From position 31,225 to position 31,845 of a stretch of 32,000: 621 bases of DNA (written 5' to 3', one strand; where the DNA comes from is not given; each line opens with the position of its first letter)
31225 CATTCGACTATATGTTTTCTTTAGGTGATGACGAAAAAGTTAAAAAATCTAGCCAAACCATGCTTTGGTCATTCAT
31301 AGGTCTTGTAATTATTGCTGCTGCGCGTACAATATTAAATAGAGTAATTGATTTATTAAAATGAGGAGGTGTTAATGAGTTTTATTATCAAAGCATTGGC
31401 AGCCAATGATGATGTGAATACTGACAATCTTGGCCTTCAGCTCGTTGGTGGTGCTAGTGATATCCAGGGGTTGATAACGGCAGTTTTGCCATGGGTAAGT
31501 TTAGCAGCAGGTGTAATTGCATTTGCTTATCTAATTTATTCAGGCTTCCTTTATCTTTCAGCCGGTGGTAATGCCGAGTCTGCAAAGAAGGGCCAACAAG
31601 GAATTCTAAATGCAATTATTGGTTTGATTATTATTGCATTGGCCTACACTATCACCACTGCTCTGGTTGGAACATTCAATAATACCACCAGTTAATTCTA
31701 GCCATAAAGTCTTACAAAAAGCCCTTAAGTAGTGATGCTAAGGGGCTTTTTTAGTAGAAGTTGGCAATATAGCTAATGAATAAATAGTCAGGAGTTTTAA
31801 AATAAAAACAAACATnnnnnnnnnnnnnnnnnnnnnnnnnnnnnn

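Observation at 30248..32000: Tandem array of at least five highly diverged TrbC/VirB2-like mini-pilin paralogues running off the window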

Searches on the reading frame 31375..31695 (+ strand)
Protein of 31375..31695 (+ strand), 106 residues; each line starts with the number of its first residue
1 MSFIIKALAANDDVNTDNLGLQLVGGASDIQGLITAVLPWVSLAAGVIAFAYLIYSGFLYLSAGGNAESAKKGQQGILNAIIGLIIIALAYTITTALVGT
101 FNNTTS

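Call 3: search_protein_families(library=pfam, proteins=[window:31375-31695:+], max_evalue=1)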
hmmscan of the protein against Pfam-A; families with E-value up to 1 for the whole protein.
window:31375-31695:+ (106 aa): 3 families
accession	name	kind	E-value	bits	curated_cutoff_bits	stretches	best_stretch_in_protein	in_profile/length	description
PF18895.5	T4SS_pilin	-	2.8e-10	40.5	26.6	1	28-97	3-71/71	Type IV secretion system pilin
PF20712.2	CyanoTRADDas_TM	-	0.089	13.4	24.3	1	40-88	11-54/68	Cyanobacterial TRADD-N associated 2-Transmembrane domain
PF03049.19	Herpes_UL79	-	0.096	12.8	27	1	39-82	176-219/254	UL79 family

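Call 13: find_homologous_proteins(query=window:31375-31692:+, max_evalue=0.001)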
Query window:31375-31692:+ (106 aa): 35 proteins with E <= 0.001 among 64 candidates.
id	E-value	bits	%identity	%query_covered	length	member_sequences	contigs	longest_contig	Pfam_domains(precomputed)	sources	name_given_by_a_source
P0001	4.1e-57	208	100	100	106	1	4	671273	PF18895.6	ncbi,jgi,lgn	jgi:hypothetical protein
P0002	7.1e-52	191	95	97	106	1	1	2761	PF18895.6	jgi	-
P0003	4.2e-42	160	81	97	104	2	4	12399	PF18895.6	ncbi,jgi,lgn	jgi:hypothetical protein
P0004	4.6e-41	157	74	100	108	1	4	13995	PF18895.6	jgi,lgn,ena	-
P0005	3.2e-39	151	75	100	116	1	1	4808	PF18895.6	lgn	-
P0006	3.1e-36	141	72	97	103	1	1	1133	PF18895.6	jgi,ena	-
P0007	3.5e-36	141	78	93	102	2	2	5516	PF18895.6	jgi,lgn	jgi:hypothetical protein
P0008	7.1e-34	134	67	96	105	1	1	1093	PF18895.6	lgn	-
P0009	2.7e-33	132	68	96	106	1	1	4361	PF18895.6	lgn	-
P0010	5.7e-33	131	69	93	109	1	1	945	PF18895.6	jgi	-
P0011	1.5e-32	129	64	95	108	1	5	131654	PF18895.6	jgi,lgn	-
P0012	1.2e-31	127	67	95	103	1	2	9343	PF18895.6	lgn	-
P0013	1.4e-30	123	64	100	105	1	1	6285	PF18895.6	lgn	-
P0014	8.6e-30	121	69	81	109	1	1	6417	PF18895.6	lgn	-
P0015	2.3e-29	119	69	46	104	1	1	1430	PF18895.6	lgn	-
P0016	1.9e-28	116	62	99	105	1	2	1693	PF18895.6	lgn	-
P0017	1.8e-27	113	72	74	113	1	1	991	PF18895.6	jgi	jgi:hypothetical protein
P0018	1.1e-26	111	59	99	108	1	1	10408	PF18895.6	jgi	jgi:hypothetical protein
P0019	9.2e-23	98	76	62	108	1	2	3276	PF18895.6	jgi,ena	-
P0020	2.7e-22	97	61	75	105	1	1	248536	PF18895.6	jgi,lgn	jgi:hypothetical protein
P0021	8.5e-22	95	74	61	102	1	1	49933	PF18895.6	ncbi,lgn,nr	ncbi:MAG: hypothetical protein NTW50_01470 [Candidatus Berkelbacteria bacterium]|nr:hypothetical pro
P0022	1.8e-21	94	67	63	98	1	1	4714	PF18895.6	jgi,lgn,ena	-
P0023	1.6e-19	88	51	98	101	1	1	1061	PF18895.6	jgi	jgi:hypothetical protein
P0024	3.8e-19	87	65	61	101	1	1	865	PF18895.6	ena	-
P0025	4.8e-19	86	48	93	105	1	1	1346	PF18895.6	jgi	-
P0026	3.2e-18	84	48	98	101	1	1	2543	PF18895.6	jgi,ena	-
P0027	1.4e-17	82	56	56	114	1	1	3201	PF18895.6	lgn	-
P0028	2.4e-16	78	53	75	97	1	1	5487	PF18895.6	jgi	jgi:threonine/homoserine/homoserine lactone efflux protein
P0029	4.4e-16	77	54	74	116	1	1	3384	PF18895.6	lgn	-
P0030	4.7e-16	77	58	63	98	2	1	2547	PF18895.6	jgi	jgi:threonine/homoserine/homoserine lactone efflux protein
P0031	1.1e-15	76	54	66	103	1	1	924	PF18895.6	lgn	-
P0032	1.1e-14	72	51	79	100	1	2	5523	PF18895.6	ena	-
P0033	1.1e-14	72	56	62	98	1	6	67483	PF18895.6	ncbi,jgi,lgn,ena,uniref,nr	ncbi:hypothetical protein COT78_00105 [Candidatus Berkelbacteria bacterium CG10_big_fil_rev_8_21_14_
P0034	6.8e-11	60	56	37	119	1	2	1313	PF18895.6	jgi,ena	jgi:hypothetical protein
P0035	2.8e-6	45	33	77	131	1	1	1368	PF18895.6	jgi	jgi:hypothetical protein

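Call 14: find_encoding_contigs(protein=P0001, flank=10000, max_places=4)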
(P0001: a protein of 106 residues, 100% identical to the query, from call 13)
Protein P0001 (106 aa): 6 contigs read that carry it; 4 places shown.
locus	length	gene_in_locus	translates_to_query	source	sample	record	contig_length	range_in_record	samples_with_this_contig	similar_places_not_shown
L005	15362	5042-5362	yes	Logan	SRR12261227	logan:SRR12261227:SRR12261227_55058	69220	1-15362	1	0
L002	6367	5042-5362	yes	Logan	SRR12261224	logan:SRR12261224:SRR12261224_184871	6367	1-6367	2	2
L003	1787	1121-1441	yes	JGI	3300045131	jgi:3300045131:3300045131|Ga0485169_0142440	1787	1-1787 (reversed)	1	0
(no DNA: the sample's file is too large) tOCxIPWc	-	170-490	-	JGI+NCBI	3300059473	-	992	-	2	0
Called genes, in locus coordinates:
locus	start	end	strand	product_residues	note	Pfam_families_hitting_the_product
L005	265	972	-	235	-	PF18912:DZR_2 (weak), PF00156:Pribosyltran (weak)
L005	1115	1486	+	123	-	PF00011:HSP20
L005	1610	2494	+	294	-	PF00483:NTP_transferase, PF12804:NTP_transf_3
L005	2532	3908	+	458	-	PF01547:SBP_bac_1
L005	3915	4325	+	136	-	PF18895:T4SS_pilin (weak)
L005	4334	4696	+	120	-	PF18895:T4SS_pilin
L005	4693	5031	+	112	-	PF18895:T4SS_pilin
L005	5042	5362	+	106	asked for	PF18895:T4SS_pilin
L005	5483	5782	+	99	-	PF18895:T4SS_pilin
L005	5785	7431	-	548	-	PF05157:MshEN, PF00437:T2SSE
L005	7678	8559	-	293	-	PF02096:60KD_IMP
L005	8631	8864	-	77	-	PF01809:YidD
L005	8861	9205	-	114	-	PF00825:Ribonuclease_P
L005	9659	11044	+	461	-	PF11638:DnaA_N, PF00308:Bac_DnaA, PF01695:IstB_IS21, PF13401:AAA_22 (faint), PF08299:Bac_DnaA_C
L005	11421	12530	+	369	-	PF00712:DNA_pol3_beta, PF02767:DNA_pol3_beta_2, PF02768:DNA_pol3_beta_3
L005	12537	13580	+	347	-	PF02463:SMC_N, PF13175:AAA_15, PF13476:AAA_23 (faint), PF13304:AAA_21 (weak)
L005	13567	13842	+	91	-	PF05258:DciA (weak)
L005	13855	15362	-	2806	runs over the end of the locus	-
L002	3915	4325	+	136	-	PF18895:T4SS_pilin (weak)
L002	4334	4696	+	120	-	PF18895:T4SS_pilin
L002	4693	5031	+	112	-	PF18895:T4SS_pilin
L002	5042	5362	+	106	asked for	PF18895:T4SS_pilin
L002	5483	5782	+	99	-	PF18895:T4SS_pilin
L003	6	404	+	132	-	PF18895:T4SS_pilin (weak)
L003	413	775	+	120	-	PF18895:T4SS_pilin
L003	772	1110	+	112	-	PF18895:T4SS_pilin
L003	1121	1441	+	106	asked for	PF18895:T4SS_pilin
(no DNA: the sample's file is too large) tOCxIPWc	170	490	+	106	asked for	PF18895:T4SS_pilin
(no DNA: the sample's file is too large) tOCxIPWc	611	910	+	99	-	PF18895:T4SS_pilin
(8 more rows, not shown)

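Call 15: list_cluster_members(proteins=[P0001, P0021, P0033])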
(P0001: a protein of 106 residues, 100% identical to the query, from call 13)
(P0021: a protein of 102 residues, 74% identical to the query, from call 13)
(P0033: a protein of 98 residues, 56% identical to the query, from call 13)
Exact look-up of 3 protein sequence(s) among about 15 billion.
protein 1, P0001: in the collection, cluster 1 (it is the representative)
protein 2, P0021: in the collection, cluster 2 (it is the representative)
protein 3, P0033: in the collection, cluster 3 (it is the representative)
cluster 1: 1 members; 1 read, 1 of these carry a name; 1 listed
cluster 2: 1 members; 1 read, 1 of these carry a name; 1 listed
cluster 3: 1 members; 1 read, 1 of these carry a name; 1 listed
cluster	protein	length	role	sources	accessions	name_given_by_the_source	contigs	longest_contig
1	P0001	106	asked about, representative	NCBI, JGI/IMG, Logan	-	hypothetical protein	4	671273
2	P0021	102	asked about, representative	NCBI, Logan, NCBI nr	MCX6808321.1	MAG: hypothetical protein NTW50_01470 [Candidatus Berkelbacteria bacterium] | hypothetical protein [Candidatus Berkelbacteria bacterium]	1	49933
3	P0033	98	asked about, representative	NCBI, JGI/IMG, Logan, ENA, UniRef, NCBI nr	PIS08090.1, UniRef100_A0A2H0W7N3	hypothetical protein COT78_00105 [Candidatus Berkelbacteria bacterium ... | Uncharacterized protein n=1 Tax=Candidatus Berkelbacteria bacterium ... | MAG: hypothetical protein COT78_00105 [Candidatus Berkelbacteria bacterium ...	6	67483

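Call 18: find_related_loci(query=A2, collection=genome_contigs, flank=10000)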
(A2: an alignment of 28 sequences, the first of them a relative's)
Query A2 (106 aa) in genome_contigs; peptide patterns used: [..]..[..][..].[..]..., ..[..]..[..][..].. (x = any residue, [..] = any of these).
599 stretches matched a pattern (row limit reached: there are more); 463 encode a relative of the query (tblastn E <= 1e-3); the best 80 are kept; 80 distinct loci.
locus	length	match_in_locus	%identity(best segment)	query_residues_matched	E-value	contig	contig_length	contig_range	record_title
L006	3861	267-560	54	1-100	8e-27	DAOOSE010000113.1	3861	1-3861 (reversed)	MAG TPA_asm: bacterium isolate AMR_MDS_2527 NODE_28109_length_3861_cov_5.150815, whole genome shotgun sequence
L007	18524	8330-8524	74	38-102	5e-26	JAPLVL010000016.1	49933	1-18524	MAG: Candidatus Berkelbacteria bacterium isolate LacPavin_0818_WC55_MAG_43_8 LacPavin_0818_WC55_scaffold_414446, whole g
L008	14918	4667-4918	58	20-101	1e-23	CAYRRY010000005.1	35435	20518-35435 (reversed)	MAG TPA_asm: uncultured Candidatus Saccharibacteria bacterium isolate SRP191223_co1_376 genome assembly, contig: NODE_87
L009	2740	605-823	62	31-103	1e-23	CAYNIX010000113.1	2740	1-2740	MAG TPA_asm: uncultured Candidatus Saccharibacteria bacterium isolate binchicken_co22_215 genome assembly, contig: NODE_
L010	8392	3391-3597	58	29-97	2e-22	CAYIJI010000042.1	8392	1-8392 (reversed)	MAG TPA_asm: uncultured Candidatus Saccharibacteria bacterium isolate ERP119705_co23_573 genome assembly, contig: NODE_9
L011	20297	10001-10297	44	2-100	6e-22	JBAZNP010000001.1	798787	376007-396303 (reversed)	MAG: Patescibacteria group bacterium isolate SO_2017_LW4_72 scaffold_15_c1_LW137-91_2017, whole genome shotgun sequence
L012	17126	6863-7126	44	6-93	2e-18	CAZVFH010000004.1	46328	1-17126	MAG TPA_asm: uncultured Candidatus Saccharibacteria bacterium isolate binchicken_co266_194 genome assembly, contig: NODE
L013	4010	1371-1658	46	1-98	2e-18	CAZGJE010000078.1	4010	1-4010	MAG TPA_asm: uncultured Candidatus Saccharibacteria bacterium isolate SRP272421_co2_166 genome assembly, contig: NODE_96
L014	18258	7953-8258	48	5-106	4e-18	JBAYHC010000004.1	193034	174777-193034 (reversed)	MAG: Patescibacteria group bacterium isolate SO_2016_GW1_140 scaffold00145_OW334_2016, whole genome shotgun sequence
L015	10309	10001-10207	48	28-96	5e-17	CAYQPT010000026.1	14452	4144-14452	MAG TPA_asm: uncultured Candidatus Saccharibacteria bacterium isolate SRP192927_co1_1036 genome assembly, contig: NODE_9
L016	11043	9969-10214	49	26-104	9e-17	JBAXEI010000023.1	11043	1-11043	MAG: Candidatus Berkelbacteria bacterium isolate ELA241 MAG241_23, whole genome shotgun sequence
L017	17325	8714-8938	48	29-103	2e-16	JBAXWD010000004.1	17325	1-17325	MAG: Candidatus Berkelbacteria bacterium isolate ELA704 MAG704_4, whole genome shotgun sequence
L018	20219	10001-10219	44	29-101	5e-16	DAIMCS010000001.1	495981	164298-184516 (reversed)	MAG TPA_asm: Patescibacteria group bacterium isolate CTOTU25981 NODE_1_length_495981_cov_10.917482, whole genome shotgun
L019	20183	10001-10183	66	45-105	6e-15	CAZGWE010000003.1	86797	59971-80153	MAG TPA_asm: uncultured Candidatus Saccharibacteria bacterium isolate binchicken_co251_1001 genome assembly, contig: NOD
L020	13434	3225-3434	44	28-97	7e-15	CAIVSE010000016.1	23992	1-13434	Candidatus Doudnabacteria bacterium isolate MJ-time_bin-3275 genome assembly, contig: bin-3275:16/93, whole genome shotg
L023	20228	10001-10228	39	26-101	6e-14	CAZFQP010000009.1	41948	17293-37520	MAG TPA_asm: uncultured Candidatus Saccharibacteria bacterium isolate SRP278252_co1_731 genome assembly, contig: NODE_12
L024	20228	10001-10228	38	26-101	6e-14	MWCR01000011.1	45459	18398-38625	MAG: Parcubacteria group bacterium ADurb.Bin192 BWY14_contig000011, whole genome shotgun sequence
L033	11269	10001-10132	55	32-75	1e-13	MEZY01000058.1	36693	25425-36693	MAG: Candidatus Berkelbacteria bacterium RIFOXYA2_FULL_43_10 rifoxya2_full_scaffold_967, whole genome shotgun sequence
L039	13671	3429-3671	38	21-101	2e-13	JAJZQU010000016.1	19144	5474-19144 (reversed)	MAG: bacterium isolate SKS1.bin59 NODE_5117_length_19144_cov_2.464689, whole genome shotgun sequence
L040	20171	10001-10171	47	45-101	4e-13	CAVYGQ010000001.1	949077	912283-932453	MAG: Candidatus Doudnabacteria bacterium isolate MFD03726.bin.1.74 genome assembly, contig: contig_17402, whole genome s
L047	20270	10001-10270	36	12-98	7e-13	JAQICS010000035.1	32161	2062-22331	MAG: Patescibacteria group bacterium isolate GH54 k119_400540, whole genome shotgun sequence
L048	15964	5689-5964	39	9-95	7e-13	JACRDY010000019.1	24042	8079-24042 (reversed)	MAG: Candidatus Falkowbacteria bacterium isolate NC_groundwater_1685_Pr3_B-0.1um_51_16 SR-2_scaffold_141_1034931, whole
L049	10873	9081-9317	38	21-102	3e-13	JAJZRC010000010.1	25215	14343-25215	MAG: bacterium isolate SKS1.bin76 NODE_3457_length_25215_cov_2.143335, whole genome shotgun sequence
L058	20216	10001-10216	56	26-97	1e-12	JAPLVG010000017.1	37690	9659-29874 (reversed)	MAG: Candidatus Berkelbacteria bacterium isolate LacPavin_0419_WC70L_MAG_40_9 LacPavin_0419_WC70L_scaffold_21095, whole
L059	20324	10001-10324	34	7-106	1e-12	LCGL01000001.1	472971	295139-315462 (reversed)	MAG: Candidatus Falkowbacteria bacterium GW2011_GWF2_43_32 UV95_C0001, whole genome shotgun sequence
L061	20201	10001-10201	39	27-93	2e-12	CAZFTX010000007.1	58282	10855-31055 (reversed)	MAG TPA_asm: uncultured Candidatus Saccharibacteria bacterium isolate SRP342105_co1_257 genome assembly, contig: NODE_66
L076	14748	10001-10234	43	9-95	3e-12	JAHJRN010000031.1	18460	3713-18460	MAG: Patescibacteria group bacterium isolate OS_PC_MetaG.mb.153 OS_PC_MetaG.mb.153_k141_752053, whole genome shotgun seq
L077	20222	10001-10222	40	27-104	3e-12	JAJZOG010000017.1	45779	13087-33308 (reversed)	MAG: bacterium isolate MAS4.bin5 NODE_639_length_45779_cov_6.962630, whole genome shotgun sequence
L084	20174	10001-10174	47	47-104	8e-12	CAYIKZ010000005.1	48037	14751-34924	MAG TPA_asm: uncultured Candidatus Saccharibacteria bacterium isolate ERP119705_co23_399 genome assembly, contig: NODE_4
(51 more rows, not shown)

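Call 22: search_protein_families(library=pfam, proteins=[L023:4547-5842:+, L061:4710-5618:+, L009:1030-2676:-, L077:11640-13553:+, L049:2577-4082:+, L020:11702-12394:+, L058:1531-2259:-, L077:15277-17922:+, L014:12341-13219:-, L014:14856-16277:+], max_evalue=0.001)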
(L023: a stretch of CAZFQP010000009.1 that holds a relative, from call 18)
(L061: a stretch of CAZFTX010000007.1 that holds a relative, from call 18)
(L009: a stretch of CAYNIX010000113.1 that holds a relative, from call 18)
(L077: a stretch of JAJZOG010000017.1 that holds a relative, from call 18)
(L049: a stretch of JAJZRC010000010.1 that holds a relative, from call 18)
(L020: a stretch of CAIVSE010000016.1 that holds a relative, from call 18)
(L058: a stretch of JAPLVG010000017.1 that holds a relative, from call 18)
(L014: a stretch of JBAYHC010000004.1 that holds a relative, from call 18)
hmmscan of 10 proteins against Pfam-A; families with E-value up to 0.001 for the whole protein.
L023:4547-5842:+ (431 aa): 2 families
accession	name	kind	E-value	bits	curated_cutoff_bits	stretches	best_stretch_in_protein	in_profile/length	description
PF01547.30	SBP_bac_1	-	5.4e-34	119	26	1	47-347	7-304/307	Bacterial extracellular solute-binding protein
PF13416.11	SBP_bac_8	-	1.3e-30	107.6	27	1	54-365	3-265/279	Bacterial extracellular solute-binding protein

L061:4710-5618:+ (302 aa): 2 families
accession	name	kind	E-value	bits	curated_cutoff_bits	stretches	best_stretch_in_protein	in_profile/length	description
PF00483.29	NTP_transferase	-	1e-27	97.7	21.2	1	11-277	1-237/245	Nucleotidyl transferase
PF12804.13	NTP_transf_3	-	3.1e-07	31.2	27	1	12-76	1-61/160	MobA-like NTP transferase domain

L009:1030-2676:- (548 aa): 3 families
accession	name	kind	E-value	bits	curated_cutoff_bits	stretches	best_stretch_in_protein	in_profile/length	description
PF00437.27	T2SSE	-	8.6e-120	400.2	24.9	1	152-543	8-369/370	Type II/IV secretion system protein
PF05157.20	MshEN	-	0.00087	19.7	23.1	0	28-70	2-44/90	MshEN domain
PF25199.1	nSTAND_NTPase5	-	0.00098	19.4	34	0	284-331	39-87/145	Novel STAND NTPase 5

L077:11640-13553:+ (637 aa): 9 families
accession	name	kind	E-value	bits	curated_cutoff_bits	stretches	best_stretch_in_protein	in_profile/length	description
PF01434.24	Peptidase_M41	-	2.7e-69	233.3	29.9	1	413-600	2-190/191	Peptidase family M41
PF00004.35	AAA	-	1.5e-46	158.5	21.2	1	199-331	1-130/131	ATPase family associated with various cellular activities (AAA)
PF17862.7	AAA_lid_3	-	6.9e-15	54.7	27.2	1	354-397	1-44/45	AAA+ lid domain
PF06480.20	FtsH_ext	-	5.8e-08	33.3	25.5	1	10-85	3-92/103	FtsH Extracellular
PF07728.20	AAA_5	-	1.1e-06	29.1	22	1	198-320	1-137/139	AAA domain (dynein-related subfamily)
PF23902.1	AAA_lid_PRS2_C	-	5.4e-06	26.9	34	1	336-404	2-71/73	PRS2 AAA+ lid C-terminal domain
PF13191.12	AAA_16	-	0.00034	21.6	32.6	0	196-220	24-48/167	AAA ATPase domain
PF06068.19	TIP49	-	0.00078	19.2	23.8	0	196-233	50-89/347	TIP49 P-loop domain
PF20720.3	nSTAND3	-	0.00092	19.4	27.2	0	199-344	20-151/155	Novel STAND NTPase 3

L049:2577-4082:+ (501 aa): 10 families
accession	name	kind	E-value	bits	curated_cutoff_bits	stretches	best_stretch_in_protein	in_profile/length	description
PF01078.27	Mg_chelatase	-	9.9e-93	309.7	20.3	1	192-396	1-206/207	Magnesium chelatase, subunit ChlI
PF13541.12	ChlI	-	6.8e-45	152.3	27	1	20-141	1-121/121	Subunit ChlI of Mg-chelatase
PF13335.12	Mg_chelatase_C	-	1.7e-30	105.9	26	1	404-497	2-94/94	Magnesium chelatase, subunit ChlI C-terminal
PF07728.20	AAA_5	-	1.1e-08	35.7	22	1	215-350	1-125/139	AAA domain (dynein-related subfamily)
PF00493.29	MCM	-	2.2e-08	33.9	23.3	1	288-385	113-200/224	MCM P-loop domain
PF00158.32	Sigma54_activat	-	2.7e-06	27.6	20.2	0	283-347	80-142/168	Sigma-54 interaction domain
PF05362.19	Lon_C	-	1.8e-05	24.9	21.1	1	20-146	45-177/205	Lon protease (S16) C-terminal proteolytic domain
PF05496.18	RuvB_N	-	0.00011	22.4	27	0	194-234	7-54/159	Holliday junction DNA helicase RuvB P-loop domain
PF00004.35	AAA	-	0.00024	22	21.2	0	216-237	1-22/131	ATPase family associated with various cellular activities (AAA)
PF13191.12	AAA_16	-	0.00026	22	32.6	1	203-234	13-45/167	AAA ATPase domain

L020:11702-12394:+ (230 aa): 4 families
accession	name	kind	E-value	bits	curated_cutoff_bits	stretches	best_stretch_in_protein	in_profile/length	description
PF14622.11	Ribonucleas_3_3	-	4.6e-37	127.5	35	1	19-148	1-126/128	Ribonuclease-III-like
PF00636.31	Ribonuclease_3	-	1.5e-23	84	27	1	45-134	1-102/102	Ribonuclease III domain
PF00035.32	dsrm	-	2e-18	67.2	23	1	162-227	1-65/66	Double-stranded RNA binding motif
PF22935.1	RM44_endonuclase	-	3.1e-07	31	27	1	14-129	14-139/139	Large ribosomal subunit protein mL44, endonuclease domain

L058:1531-2259:- (242 aa): 2 families
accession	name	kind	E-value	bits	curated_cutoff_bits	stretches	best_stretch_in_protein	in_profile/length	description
PF00156.33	Pribosyltran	-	5.8e-10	39.1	26.3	1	148-235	40-119/158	Phosphoribosyl transferase domain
PF18912.6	DZR_2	-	1.1e-08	35.3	27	1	22-72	2-55/56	Double zinc ribbon domain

L077:15277-17922:+ (881 aa): 5 families
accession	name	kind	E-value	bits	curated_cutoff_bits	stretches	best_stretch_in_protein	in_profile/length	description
PF02463.25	SMC_N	-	3.3e-70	236.4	40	1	2-866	1-219/220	RecF/RecN/SMC N terminal domain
PF13476.12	AAA_23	-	4.2e-16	60.6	27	1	5-304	1-200/201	AAA domain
PF13175.12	AAA_15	-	3.8e-10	40.4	32.1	1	1-312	1-261/374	AAA ATPase domain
PF13304.12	AAA_21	-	5.2e-10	40.3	27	2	26-95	1-60/304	AAA domain, putative AbiEii toxin, Type IV TA system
PF13555.12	AAA_29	-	5.6e-05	23.3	27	1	3-48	1-46/61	P-loop containing region of AAA domain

L014:12341-13219:- (292 aa): 1 family
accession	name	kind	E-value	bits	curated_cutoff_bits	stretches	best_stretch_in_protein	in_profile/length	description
PF02096.25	60KD_IMP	-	8.4e-47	159.6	35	1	30-230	2-163/163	60Kd inner membrane protein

L014:14856-16277:+ (473 aa): 10 families
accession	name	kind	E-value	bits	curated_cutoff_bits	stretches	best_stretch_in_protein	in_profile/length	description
PF00308.24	Bac_DnaA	-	2.5e-69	233.1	23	1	133-296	1-162/162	Bacterial DnaA ATPAse domain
PF08299.17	Bac_DnaA_C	-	5.7e-26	90.8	31.5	1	380-447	2-69/69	Bacterial dnaA protein helix-turn-helix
PF11638.13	DnaA_N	-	8.7e-14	51.4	24.6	1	16-77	2-64/65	DnaA N-terminal domain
PF01695.23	IstB_IS21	-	7.2e-09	35.9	24.1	1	169-273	95-194/238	IstB-like ATP binding protein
PF13401.12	AAA_22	-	1.9e-05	25.4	27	0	169-265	8-116/130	AAA domain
PF01637.24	ATPase_2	-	3.3e-05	24.2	33.2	1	164-276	18-121/225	ATPase domain predominantly from Archaea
PF00004.35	AAA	-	5.1e-05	24.2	21.2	1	170-289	2-127/131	ATPase family associated with various cellular activities (AAA)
PF13173.12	AAA_14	-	6.9e-05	23.3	27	1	168-288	4-114/129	AAA domain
PF00910.28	RNA_helicase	-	0.0004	21.3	21.5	0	170-272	2-86/105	RNA helicase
PF13191.12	AAA_16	-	0.00093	20.2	32.6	0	148-201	7-63/167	AAA ATPase domain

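Call 23: search_protein_families(library=pfam, proteins=[L061:17638-18273:+, L084:13763-14683:+, L084:3170-5485:+, L019:16174-17301:+, L040:14627-15391:+, L039:5787-7493:+, L047:6623-8047:+, L024:15843-17819:-, L007:5109-7247:+, L076:2503-3912:+], max_evalue=0.001)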
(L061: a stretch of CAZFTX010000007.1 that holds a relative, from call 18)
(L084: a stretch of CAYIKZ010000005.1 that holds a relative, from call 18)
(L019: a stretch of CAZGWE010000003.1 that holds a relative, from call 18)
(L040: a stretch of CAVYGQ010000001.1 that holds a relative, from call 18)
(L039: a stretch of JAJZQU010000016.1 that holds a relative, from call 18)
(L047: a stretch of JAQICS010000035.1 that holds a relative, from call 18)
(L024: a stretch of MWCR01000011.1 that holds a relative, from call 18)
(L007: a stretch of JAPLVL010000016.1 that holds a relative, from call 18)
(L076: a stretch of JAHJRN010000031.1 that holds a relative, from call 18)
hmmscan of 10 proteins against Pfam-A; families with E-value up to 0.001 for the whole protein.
L061:17638-18273:+ (211 aa): 1 family
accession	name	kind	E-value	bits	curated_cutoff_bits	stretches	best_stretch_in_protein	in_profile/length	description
PF09335.16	VTT_dom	-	1.9e-22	80.5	33.9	1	38-164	1-122/123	VTT domain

L084:13763-14683:+ (306 aa): 0 families

L084:3170-5485:+ (771 aa): 4 families
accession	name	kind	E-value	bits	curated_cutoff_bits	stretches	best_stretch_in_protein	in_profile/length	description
PF00929.31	RNase_T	-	1.8e-23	84.3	24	1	19-168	3-161/164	Exonuclease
PF21762.3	DEDDh_C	-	3.1e-09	37.7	27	1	95-169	104-183/188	DNA polymerase III subunit epsilon-like, C-terminal domain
PF13307.12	Helicase_C_2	-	2.7e-07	31.2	25.3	1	608-760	3-167/170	Helicase C-terminal domain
PF01612.26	DNA_pol_A_exo1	-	5.6e-05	23.4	23.6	1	88-148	64-125/173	3'-5' exonuclease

L019:16174-17301:+ (375 aa): 3 families
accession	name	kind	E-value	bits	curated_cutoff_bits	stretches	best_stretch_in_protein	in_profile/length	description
PF00712.24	DNA_pol3_beta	-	5.1e-39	133.6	24.4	2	9-125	2-120/120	DNA polymerase III beta subunit, N-terminal domain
PF02767.21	DNA_pol3_beta_2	-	1e-31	110.1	27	1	135-250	2-116/116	DNA polymerase III beta subunit, central domain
PF02768.20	DNA_pol3_beta_3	-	2.4e-26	92.4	27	1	253-372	2-121/121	DNA polymerase III beta subunit, C-terminal domain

L040:14627-15391:+ (254 aa): 0 families

L039:5787-7493:+ (568 aa): 0 families

L047:6623-8047:+ (474 aa): 5 families
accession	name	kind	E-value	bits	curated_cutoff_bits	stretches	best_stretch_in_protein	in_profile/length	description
PF13393.11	tRNA-synt_His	-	2.9e-25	89.6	25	1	56-347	13-307/308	Histidyl-tRNA synthetase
PF03129.25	HGTP_anticodon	-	9.6e-11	42.1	21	1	369-455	4-93/94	Anticodon binding domain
PF01409.25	tRNA-synt_2d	-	1.2e-08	35.2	19.8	1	97-195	66-162/246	tRNA synthetases class II core domain (F)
PF00587.30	tRNA-synt_2b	-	1.7e-08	35.2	29.3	1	99-229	1-136/179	tRNA synthetase class II core domain (G, H, P, S and T)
PF00152.25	tRNA-synt_2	-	7.2e-06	25.7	25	0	134-164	91-121/308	tRNA synthetases class II (D, K and N)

L024:15843-17819:- (658 aa): 0 families

L007:5109-7247:+ (712 aa): 0 families

L076:2503-3912:+ (469 aa): 3 families
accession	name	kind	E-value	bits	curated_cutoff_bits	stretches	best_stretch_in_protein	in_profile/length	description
PF06071.19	YchF-GTPase_C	-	1.1e-34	118.8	27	1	385-467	1-83/84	Protein of unknown function (DUF933)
PF01926.29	MMR_HSR1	-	3e-21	76.1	21.9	1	109-214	1-86/113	50S ribosome-binding GTPase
PF02421.24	FeoB_N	-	1.6e-07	31.4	27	1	109-154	2-47/156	Ferrous iron transport protein B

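Call 31: find_homologous_proteins(query=L005:13858-15360:-, max_evalue=1e-10)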
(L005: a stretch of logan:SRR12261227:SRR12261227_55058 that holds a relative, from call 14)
Query L005:13858-15360:-: 8000 candidates shared short words with the query, none scored E <= 1e-10.
